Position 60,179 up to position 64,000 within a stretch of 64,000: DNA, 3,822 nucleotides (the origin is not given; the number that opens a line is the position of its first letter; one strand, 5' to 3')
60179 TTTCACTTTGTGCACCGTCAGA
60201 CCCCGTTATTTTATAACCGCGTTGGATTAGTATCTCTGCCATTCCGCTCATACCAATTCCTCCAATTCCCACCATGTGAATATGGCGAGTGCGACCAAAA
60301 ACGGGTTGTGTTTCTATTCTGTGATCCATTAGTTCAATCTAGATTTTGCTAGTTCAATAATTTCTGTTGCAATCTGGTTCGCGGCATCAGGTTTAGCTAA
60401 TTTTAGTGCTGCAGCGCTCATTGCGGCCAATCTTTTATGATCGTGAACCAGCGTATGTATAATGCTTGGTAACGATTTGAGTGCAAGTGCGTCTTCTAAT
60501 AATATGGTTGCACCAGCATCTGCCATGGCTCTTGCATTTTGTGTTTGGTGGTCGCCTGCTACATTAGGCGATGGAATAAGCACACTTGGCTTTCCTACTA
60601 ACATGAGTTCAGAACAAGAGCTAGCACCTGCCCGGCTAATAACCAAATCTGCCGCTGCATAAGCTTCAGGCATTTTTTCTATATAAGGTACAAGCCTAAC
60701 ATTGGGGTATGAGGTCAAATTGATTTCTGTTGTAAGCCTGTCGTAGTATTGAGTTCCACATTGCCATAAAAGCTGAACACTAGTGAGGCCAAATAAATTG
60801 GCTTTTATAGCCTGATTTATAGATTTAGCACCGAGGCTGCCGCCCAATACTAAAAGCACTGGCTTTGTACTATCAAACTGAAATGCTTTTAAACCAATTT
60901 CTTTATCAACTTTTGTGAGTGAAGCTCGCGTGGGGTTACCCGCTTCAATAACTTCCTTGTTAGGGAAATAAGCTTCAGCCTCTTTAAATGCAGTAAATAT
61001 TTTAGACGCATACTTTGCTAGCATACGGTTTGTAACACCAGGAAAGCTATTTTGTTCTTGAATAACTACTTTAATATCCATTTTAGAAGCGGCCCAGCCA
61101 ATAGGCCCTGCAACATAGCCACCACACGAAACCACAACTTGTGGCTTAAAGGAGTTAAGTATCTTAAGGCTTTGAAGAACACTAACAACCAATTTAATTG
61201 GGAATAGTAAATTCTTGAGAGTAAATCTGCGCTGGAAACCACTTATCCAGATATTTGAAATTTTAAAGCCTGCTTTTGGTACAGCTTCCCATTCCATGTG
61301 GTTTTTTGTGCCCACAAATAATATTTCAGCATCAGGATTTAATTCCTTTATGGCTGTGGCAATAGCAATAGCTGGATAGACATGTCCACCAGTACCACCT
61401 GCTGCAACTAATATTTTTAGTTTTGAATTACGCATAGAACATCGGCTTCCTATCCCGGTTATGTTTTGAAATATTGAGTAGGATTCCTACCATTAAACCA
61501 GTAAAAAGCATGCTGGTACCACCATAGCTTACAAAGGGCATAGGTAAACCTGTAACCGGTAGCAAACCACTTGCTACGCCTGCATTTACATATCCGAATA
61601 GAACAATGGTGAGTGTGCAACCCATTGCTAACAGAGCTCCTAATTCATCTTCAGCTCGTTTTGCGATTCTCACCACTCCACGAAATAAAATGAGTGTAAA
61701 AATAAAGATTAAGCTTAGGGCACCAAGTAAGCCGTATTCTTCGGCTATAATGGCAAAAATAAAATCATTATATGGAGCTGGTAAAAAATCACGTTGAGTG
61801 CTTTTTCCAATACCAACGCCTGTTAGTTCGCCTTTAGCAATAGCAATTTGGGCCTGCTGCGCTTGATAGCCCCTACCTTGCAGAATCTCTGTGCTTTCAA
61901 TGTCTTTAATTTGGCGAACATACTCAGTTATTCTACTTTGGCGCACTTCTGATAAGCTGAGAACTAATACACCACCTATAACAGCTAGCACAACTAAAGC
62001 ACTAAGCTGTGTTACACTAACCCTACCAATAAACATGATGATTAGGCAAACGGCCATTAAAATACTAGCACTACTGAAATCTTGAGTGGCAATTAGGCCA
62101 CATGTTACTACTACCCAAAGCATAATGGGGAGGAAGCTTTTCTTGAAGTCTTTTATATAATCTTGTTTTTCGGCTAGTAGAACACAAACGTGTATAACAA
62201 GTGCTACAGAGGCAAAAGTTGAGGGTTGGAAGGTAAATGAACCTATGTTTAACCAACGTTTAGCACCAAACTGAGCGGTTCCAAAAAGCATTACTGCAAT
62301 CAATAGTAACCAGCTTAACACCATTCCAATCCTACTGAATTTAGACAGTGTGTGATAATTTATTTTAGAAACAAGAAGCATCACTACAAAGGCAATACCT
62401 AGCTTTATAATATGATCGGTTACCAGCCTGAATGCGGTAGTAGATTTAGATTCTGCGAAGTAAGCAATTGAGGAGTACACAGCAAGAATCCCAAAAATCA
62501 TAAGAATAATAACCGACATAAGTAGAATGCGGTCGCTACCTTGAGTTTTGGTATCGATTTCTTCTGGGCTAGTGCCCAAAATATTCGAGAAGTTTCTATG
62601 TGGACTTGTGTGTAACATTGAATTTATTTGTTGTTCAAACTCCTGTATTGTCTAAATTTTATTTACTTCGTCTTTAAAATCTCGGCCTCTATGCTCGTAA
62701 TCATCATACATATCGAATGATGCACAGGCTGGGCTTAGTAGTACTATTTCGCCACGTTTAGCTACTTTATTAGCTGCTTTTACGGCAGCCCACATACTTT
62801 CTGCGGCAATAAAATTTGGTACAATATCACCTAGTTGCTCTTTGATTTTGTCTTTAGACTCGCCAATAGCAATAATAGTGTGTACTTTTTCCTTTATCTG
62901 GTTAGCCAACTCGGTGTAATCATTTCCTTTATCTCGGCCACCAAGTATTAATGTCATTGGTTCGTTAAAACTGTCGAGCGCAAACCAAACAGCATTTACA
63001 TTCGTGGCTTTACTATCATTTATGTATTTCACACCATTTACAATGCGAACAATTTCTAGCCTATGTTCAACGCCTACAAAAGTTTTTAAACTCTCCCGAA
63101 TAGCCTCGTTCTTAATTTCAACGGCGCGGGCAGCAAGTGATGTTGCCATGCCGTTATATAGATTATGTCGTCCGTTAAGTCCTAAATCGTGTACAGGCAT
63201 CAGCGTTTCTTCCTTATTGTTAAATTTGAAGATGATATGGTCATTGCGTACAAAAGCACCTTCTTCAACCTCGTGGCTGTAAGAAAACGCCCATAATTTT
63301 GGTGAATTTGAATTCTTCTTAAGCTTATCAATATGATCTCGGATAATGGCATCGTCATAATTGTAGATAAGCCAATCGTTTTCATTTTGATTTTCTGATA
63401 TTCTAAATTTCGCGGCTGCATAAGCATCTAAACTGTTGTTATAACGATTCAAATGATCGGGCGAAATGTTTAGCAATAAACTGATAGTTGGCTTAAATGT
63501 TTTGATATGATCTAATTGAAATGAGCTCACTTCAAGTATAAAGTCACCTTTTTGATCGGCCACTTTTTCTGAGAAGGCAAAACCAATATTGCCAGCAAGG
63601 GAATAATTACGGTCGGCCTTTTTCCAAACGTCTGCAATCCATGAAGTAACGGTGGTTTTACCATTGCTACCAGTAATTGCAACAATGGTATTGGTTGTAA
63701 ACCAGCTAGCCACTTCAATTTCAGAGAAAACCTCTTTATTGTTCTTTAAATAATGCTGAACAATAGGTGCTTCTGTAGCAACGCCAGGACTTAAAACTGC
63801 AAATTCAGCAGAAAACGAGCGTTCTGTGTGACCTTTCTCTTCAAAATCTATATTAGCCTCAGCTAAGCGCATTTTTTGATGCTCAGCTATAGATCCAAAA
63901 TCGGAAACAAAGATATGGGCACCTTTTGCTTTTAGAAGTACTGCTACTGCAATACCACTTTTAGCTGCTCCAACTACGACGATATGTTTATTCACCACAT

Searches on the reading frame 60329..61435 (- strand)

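Call 64: search_protein_families(library=pfam, proteins=[window:60329-61435:-], max_evalue=0.0001)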
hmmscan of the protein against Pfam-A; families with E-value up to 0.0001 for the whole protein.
window:60329-61435:- (368 aa): 2 families
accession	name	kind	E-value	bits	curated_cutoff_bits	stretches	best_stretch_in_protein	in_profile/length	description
PF04101.22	Glyco_tran_28_C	-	1.1e-38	133.4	22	1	193-355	1-166/166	Glycosyltransferase family 28 C-terminal domain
PF03033.26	Glyco_transf_28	-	4.7e-35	121.1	26.2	1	8-148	1-139/139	Glycosyltransferase family 28 N-terminal domain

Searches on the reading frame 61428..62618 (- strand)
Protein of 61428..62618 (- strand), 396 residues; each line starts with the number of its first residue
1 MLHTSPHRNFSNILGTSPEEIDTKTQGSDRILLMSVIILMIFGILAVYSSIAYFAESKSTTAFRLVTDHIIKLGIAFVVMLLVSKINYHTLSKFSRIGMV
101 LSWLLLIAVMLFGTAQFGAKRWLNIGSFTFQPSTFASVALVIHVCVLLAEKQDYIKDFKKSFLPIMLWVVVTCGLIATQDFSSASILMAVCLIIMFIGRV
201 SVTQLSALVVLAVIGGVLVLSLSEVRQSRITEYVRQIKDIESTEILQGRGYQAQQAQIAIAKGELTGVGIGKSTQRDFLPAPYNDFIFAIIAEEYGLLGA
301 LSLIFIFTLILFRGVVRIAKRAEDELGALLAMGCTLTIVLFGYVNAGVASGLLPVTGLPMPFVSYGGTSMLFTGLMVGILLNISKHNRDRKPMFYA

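Call 64: search_protein_families(library=pfam, proteins=[window:61428-62618:-], max_evalue=0.0001)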
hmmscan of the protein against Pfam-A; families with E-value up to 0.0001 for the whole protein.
window:61428-62618:- (396 aa): 1 family
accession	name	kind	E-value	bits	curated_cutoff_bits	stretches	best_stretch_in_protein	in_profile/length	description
PF01098.24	FTSW_RODA_SPOVE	-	2.7e-86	290.2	26.4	1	32-388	4-355/356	Cell cycle protein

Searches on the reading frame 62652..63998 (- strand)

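Call 64: search_protein_families(library=pfam, proteins=[window:62652-63998:-], max_evalue=0.0001)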
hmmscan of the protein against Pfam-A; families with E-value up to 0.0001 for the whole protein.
window:62652-63998:- (448 aa): 4 families
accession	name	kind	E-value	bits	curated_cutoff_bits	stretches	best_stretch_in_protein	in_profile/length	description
PF08245.18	Mur_ligase_M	-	3.1e-28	99.6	24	1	108-289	1-199/200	Mur ligase middle domain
PF02875.26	Mur_ligase_C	-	1.3e-13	52.3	28.4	1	312-425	1-127/127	Mur ligase, glutamate ligase domain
PF21377.3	MurD_N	-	5.9e-12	45.9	24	1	7-75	3-72/76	MurD N-terminal domain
PF21799.2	MurD-like_N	-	5.3e-06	27.1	27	1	4-91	1-87/88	Mur ligase MurD-like, N-terminal domain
